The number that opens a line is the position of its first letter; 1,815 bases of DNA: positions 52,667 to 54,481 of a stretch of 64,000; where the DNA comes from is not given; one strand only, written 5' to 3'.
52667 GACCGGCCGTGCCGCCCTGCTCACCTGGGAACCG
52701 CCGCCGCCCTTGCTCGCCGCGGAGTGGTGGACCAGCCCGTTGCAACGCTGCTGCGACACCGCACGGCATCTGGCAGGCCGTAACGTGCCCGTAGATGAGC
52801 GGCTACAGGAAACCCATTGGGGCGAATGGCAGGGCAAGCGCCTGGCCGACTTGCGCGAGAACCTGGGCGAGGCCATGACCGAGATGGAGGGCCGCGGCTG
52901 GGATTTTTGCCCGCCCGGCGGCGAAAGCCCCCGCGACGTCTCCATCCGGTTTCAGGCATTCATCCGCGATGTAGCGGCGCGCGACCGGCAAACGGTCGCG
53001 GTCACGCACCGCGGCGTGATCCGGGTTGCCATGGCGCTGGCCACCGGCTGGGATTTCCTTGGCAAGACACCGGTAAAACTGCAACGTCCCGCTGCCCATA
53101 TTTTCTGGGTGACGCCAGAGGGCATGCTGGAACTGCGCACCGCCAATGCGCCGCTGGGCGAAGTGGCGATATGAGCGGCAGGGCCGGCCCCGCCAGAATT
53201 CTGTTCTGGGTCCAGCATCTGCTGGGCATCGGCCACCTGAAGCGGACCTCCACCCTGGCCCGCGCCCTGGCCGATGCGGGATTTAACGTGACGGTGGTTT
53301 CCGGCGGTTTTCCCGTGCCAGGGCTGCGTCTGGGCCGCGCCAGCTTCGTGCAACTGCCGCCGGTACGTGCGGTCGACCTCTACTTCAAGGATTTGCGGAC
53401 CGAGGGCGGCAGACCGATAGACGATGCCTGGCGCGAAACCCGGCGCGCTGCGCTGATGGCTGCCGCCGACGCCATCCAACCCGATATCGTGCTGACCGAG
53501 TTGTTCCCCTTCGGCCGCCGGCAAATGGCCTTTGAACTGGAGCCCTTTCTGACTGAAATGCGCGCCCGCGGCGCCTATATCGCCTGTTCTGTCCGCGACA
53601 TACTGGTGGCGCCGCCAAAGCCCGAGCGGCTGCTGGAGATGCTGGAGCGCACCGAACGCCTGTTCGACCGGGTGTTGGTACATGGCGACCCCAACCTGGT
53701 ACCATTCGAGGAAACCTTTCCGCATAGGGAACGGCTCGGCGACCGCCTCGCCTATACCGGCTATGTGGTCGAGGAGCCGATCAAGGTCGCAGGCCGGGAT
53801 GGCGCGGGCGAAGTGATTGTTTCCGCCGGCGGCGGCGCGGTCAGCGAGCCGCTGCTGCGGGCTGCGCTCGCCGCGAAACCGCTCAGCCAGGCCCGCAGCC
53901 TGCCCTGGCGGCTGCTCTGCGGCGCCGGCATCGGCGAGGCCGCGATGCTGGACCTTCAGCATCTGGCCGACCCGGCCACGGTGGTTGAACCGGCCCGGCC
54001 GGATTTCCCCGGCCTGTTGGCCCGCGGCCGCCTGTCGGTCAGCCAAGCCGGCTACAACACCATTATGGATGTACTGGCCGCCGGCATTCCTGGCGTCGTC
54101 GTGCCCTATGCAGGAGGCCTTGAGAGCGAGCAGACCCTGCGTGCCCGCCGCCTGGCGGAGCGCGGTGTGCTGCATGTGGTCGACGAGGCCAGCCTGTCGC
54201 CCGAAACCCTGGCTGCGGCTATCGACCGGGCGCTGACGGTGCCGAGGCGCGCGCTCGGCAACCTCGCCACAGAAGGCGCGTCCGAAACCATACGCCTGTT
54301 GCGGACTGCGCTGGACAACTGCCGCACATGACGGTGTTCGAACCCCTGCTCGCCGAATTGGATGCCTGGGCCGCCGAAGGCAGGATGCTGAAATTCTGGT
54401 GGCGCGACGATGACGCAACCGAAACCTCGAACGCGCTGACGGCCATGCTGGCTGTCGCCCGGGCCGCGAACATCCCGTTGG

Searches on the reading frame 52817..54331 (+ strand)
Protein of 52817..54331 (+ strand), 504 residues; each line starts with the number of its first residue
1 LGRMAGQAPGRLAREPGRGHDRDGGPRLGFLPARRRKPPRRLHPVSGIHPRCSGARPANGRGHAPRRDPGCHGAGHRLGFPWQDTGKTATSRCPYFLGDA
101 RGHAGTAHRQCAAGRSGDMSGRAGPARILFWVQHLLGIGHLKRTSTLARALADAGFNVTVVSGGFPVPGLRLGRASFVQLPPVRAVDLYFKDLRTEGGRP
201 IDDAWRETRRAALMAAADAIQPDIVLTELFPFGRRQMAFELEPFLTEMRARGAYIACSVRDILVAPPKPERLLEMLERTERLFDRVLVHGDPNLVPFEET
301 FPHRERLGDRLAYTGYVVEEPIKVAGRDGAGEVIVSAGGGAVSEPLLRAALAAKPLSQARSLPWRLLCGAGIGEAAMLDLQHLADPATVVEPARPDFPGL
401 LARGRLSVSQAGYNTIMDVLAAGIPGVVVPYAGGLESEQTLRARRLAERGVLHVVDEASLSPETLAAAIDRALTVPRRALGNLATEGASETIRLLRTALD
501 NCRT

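Call 81: search_protein_families(library=pfam, proteins=[window:52817-54331:+], max_evalue=0.00001)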
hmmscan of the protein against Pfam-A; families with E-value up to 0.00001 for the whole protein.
window:52817-54331:+ (504 aa): 1 family
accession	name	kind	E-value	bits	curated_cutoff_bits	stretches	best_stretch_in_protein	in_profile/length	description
PF04101.22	Glyco_tran_28_C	-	3.1e-14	53.8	22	1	337-477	5-145/166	Glycosyltransferase family 28 C-terminal domain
